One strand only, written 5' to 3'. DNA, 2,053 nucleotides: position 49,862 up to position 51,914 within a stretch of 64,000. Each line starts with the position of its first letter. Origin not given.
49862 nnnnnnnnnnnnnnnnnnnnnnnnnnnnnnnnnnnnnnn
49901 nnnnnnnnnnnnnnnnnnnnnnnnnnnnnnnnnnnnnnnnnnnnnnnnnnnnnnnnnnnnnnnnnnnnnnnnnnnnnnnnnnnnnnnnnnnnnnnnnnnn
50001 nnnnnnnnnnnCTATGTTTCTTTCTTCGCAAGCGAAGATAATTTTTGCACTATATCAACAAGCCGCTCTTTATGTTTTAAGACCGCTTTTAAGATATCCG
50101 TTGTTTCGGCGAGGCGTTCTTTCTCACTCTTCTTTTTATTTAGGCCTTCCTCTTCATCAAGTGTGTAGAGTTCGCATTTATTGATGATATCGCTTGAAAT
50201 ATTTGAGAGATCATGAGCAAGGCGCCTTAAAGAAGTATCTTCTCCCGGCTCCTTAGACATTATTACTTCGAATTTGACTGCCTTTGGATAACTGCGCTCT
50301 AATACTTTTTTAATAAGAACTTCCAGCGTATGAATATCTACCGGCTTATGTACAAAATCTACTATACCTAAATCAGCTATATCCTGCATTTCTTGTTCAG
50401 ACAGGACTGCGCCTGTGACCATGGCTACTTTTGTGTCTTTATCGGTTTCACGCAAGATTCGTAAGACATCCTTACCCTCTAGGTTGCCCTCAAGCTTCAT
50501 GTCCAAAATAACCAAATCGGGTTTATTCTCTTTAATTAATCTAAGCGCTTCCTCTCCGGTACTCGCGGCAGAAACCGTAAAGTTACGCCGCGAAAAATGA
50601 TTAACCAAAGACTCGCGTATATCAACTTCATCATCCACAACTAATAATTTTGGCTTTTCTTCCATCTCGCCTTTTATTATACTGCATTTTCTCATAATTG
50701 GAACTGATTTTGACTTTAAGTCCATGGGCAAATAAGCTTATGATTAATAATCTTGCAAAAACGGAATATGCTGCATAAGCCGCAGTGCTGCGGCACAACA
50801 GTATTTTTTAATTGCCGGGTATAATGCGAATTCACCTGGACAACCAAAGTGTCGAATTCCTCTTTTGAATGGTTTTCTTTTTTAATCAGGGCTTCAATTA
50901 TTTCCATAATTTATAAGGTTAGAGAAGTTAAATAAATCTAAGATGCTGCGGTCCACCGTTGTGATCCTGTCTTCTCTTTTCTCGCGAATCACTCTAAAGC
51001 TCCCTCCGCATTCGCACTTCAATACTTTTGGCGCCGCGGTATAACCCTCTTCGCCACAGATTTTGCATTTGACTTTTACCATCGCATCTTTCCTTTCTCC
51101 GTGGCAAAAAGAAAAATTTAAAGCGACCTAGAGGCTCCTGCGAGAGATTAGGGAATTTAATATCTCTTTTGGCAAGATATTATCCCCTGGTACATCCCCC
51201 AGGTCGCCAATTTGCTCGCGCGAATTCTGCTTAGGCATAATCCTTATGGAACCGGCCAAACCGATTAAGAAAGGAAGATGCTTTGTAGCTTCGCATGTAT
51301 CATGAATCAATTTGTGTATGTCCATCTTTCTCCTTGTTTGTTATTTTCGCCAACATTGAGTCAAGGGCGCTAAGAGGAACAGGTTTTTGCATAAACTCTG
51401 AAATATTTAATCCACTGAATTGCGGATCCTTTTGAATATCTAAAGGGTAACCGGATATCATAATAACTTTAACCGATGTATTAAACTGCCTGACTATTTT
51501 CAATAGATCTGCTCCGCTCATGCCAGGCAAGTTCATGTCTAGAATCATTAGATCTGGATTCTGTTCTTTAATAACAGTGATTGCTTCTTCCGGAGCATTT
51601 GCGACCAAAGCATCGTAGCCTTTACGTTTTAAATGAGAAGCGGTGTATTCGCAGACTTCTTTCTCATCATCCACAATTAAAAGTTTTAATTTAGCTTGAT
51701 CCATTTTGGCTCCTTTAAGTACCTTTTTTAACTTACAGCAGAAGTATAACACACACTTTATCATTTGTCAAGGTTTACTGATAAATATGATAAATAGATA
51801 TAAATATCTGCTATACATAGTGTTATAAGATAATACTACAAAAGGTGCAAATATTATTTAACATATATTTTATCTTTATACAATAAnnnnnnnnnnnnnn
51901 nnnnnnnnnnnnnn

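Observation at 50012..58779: Receiver-domain-dense phosphorelay locus with an embedded ACP and a superinfection-immunity-like peptide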

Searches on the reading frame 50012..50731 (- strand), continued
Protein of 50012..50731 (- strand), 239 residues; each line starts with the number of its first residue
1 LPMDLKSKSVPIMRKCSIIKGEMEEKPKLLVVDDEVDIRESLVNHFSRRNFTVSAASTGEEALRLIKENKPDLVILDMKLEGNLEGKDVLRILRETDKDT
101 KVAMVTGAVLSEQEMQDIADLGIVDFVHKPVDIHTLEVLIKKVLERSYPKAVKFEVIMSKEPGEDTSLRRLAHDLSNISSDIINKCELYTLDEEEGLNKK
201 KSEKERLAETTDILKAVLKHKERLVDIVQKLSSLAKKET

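Call 57: find_encoding_contigs(protein=P0187, flank=10000, max_places=1)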
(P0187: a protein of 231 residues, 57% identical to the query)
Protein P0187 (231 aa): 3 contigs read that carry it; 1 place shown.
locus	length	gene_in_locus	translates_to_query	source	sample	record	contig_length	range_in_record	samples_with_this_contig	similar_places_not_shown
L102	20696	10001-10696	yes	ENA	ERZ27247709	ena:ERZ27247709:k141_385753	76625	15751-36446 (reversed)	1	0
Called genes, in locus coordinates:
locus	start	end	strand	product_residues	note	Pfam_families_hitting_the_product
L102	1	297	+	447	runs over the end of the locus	-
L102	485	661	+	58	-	PF12728:HTH_17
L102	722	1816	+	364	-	PF13847:Methyltransf_31 (weak)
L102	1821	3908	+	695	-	PF16927:HisKA_7TM, PF01590:GAF (faint), PF13492:GAF_3 (weak), PF02518:HATPase_c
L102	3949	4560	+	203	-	PF01909:NTP_transf_2 (weak), PF18765:Polbeta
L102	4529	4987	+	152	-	PF18726:HEPN_SAV_6107 (weak)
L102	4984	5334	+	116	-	PF00072:Response_reg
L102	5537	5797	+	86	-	-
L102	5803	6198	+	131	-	PF00072:Response_reg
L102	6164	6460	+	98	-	-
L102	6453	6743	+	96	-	PF00550:PP-binding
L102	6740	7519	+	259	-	PF00072:Response_reg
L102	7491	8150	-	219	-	PF07883:Cupin_2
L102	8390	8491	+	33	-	-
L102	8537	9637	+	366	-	-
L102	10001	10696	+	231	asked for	PF23198:PDE8A_N (weak), PF00072:Response_reg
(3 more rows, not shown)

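Call 68: predict_structure(alignment_id=A9)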
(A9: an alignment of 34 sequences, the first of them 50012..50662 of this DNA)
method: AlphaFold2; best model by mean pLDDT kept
length: 216 residues; sequences in the alignment: 34
mean_pLDDT: 82.9   pTM: 0.59
mean pLDDT of the five models: 82.9, 82.5, 80.9, 79.0, 77.3
residues with pLDDT >= 90: 76; 70-90: 117; 50-70: 11; < 50: 12
segments of 3 or more residues with pLDDT < 50: 132-142
pLDDT, mean of each block of 10 residues (from residue 1): 90 89 87 96 96 93 95 94 86 92 87 87 76 41 66 81 76 79 83 81 79 60
secondary structure, 60 per line:
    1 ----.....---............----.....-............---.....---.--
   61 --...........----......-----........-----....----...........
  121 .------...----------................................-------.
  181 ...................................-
elements in order: E5-9 H13-24 E29-33 H36-46 E50-54 H63-73 E78-83 H89-96 E102-105 H110-121 H141-172 H180-215

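Call 72: fold_search(model_id=the predicted structure, library=pdb)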
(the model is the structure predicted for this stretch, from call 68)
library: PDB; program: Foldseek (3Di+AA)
matches with E <= 10: 1677; with E <= 0.001: 605
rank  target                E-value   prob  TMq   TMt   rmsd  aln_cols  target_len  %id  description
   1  6ifh                  3.7e-10  1.00  0.51  0.90   1.9       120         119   34  Unphosphorylated Spo0F from Paenisporosarcina sp. TG-14 (released 2019-01-16)
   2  3f7a_A                1.2e-09  1.00  0.53  0.32  19.0       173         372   25  Structure of Orthorhombic crystal form of Pseudomonas aeruginosa RssB (released 2009-11-24)
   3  3f7a_B                1.7e-09  1.00  0.53  0.31  19.0       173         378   25  Structure of Orthorhombic crystal form of Pseudomonas aeruginosa RssB (released 2009-11-24)
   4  1srr_C                2.0e-09  1.00  0.52  0.90   1.5       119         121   30  CRYSTAL STRUCTURE OF A PHOSPHATASE RESISTANT MUTANT OF SPORULATION RESPONSE REGULATOR SPO0F FROM BACILLUS SUBTILIS (released 1997-04-21)
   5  3cfy                  2.0e-09  1.00  0.53  0.86   1.7       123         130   27  Crystal structure of signal receiver domain of putative Luxo repressor protein from Vibrio parahaemolyticus (released 2008-03-18)
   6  1pey_C                2.1e-09  1.00  0.51  0.90   1.5       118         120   30  Crystal structure of the Response Regulator Spo0F complexed with Mn2+ (released 2004-05-18)
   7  3hdv_B                2.4e-09  1.00  0.52  0.87   1.6       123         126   32  Crystal structure of response regulator receiver protein from Pseudomonas putida (released 2009-05-26)
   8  3q15_C                2.6e-09  1.00  0.51  0.92   1.5       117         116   32  Crystal Structure of RapH complexed with Spo0F (released 2011-02-23)
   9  9dvt_R                2.6e-09  1.00  0.52  0.48   1.9       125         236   26  Cryo-EM structure of RpaA bound to PkaiBC DNA and the CTD of the alpha subunit of RNAP from the cyanobacterium Synecho (released 2025-10-15)
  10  8ted_B                3.5e-09  1.00  0.53  0.23  14.6       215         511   20  PorX primitive orthorhombic crystal form (released 2024-04-17)
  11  1mvo                  3.8e-09  1.00  0.52  0.90   1.9       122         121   33  Crystal structure of the PhoP receiver domain from Bacillus subtilis (released 2002-10-16)
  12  5hm6_A                3.8e-09  1.00  0.52  0.91   1.6       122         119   29  N-terminal domain of BfmR from Acinetobacter baumannii (released 2017-01-18)
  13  4uhj_A                4.0e-09  1.00  0.51  0.85   3.4       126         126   32  Crystal structure of the receiver domain of CpxR from E. coli (orthorhombic form) (released 2016-04-13)
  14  8p6f_A                4.3e-09  1.00  0.53  0.23  17.4       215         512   21  Crystal structure of PorX-Fj (released 2024-04-03)
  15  6ont                  4.8e-09  1.00  0.52  0.90   1.7       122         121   29  Structure of the Francisella response regulator 1452 receiver domain (released 2020-03-25)
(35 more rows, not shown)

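Call 93: find_related_loci(query=A9, collection=viral_contigs, flank=10000)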
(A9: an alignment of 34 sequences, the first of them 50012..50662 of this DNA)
Query A9 (216 aa) in viral_contigs; peptide patterns used: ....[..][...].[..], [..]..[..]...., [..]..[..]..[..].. (x = any residue, [..] = any of these).
84 stretches matched a pattern; 2 encode a relative of the query (tblastn E <= 1e-3); 2 distinct loci.
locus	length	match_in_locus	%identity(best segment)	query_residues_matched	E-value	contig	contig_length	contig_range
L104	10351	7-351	33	4-123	1e-10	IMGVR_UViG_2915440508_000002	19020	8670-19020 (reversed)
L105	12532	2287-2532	27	3-83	6e-7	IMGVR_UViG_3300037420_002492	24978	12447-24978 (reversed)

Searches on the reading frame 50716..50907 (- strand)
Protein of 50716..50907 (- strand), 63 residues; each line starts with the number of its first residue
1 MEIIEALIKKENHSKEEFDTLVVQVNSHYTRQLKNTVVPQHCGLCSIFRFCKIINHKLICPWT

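Call 5: search_protein_families(library=pfam, proteins=[window:50716-50907:-], max_evalue=0.01)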
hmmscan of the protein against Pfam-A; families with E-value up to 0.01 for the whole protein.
window:50716-50907:- (63 aa): 0 families

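Call 38: search_protein_families(library=pfam, proteins=[window:50716-50907:-], max_evalue=10)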
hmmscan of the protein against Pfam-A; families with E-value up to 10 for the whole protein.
window:50716-50907:- (63 aa): 1 family
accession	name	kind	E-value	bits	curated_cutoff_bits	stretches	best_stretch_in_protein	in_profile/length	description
PF18109.6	Fer4_24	-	0.22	12.2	23.1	1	14-25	2-13/35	Ferredoxin I 4Fe-4S cluster domain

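Call 74: search_protein_families(library=phrogs, proteins=[window:50716-50907:-], max_evalue=0.001)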
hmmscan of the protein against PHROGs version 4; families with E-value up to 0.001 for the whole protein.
window:50716-50907:- (63 aa): 1 family
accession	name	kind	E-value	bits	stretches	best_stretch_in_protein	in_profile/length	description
phrog_22103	-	unknown function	3.3e-05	25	1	8-48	24-64/66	-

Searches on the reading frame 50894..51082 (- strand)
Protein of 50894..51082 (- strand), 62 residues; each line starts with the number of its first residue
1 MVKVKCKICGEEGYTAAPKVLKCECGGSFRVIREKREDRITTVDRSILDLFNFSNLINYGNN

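Call 5: search_protein_families(library=pfam, proteins=[window:50894-51082:-], max_evalue=0.01)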
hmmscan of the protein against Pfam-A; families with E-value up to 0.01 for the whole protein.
window:50894-51082:- (62 aa): 0 families

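Call 38: search_protein_families(library=pfam, proteins=[window:50894-51082:-], max_evalue=10)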
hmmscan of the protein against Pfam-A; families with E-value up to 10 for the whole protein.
window:50894-51082:- (62 aa): 5 families
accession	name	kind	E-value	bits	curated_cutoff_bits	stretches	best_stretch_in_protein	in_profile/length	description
PF12906.13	RINGv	-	0.016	15.8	21.6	1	6-32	1-27/47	RING-variant domain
PF22415.1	PSV_ORF131-like_dom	-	0.016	15.6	27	1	1-34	20-50/80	PSV_Hypothetical protein ORF131-like domain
PF14768.12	RPA_interact_C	-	0.084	13.9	25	1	6-39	2-32/80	Replication protein A interacting C-terminal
PF10080.14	FtrD-like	-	0.086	13.4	26.3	1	5-30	36-62/101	Membrane iron-sulfur containing protein FtrD-like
PF19211.5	CoV_NSP2_N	-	0.095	12.8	29.7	1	2-29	130-157/204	Coronavirus replicase NSP2, N-terminal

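Call 74: search_protein_families(library=phrogs, proteins=[window:50894-51082:-], max_evalue=0.001)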
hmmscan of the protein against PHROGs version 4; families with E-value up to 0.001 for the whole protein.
window:50894-51082:- (62 aa): 0 families

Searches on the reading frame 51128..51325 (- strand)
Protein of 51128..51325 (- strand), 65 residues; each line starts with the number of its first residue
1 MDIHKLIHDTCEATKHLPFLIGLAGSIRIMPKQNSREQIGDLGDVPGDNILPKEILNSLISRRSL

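Call 5: search_protein_families(library=pfam, proteins=[window:51128-51325:-], max_evalue=0.01)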
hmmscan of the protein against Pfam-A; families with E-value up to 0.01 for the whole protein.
window:51128-51325:- (65 aa): 0 families

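Call 49: search_protein_families(library=pfam, proteins=[window:51128-51325:-], max_evalue=0.01)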
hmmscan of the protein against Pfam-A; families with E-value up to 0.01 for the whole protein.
window:51128-51325:- (65 aa): 0 families

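Call 74: search_protein_families(library=phrogs, proteins=[window:51128-51325:-], max_evalue=0.001)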
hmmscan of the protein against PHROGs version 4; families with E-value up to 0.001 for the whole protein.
window:51128-51325:- (65 aa): 0 families

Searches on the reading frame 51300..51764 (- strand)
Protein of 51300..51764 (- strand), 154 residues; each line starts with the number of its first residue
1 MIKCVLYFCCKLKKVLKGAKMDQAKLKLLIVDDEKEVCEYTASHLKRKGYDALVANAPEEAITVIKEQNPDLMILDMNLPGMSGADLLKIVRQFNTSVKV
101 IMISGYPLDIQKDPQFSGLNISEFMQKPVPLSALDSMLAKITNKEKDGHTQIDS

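Call 5: search_protein_families(library=pfam, proteins=[window:51300-51764:-], max_evalue=0.01)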
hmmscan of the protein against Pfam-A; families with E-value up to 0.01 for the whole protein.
window:51300-51764:- (154 aa): 3 families
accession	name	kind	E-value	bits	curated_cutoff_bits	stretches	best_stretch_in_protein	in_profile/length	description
PF00072.30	Response_reg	-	4.2e-21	75.6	30.2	1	29-138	2-110/111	Response regulator receiver domain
PF23198.2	PDE8A_N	-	0.00046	20.6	29.6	1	25-103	9-89/147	PDE8A-like, N-terminal domain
PF20161.5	VpsR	-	0.0019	18.4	23.7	1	19-138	4-120/121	VpsR domain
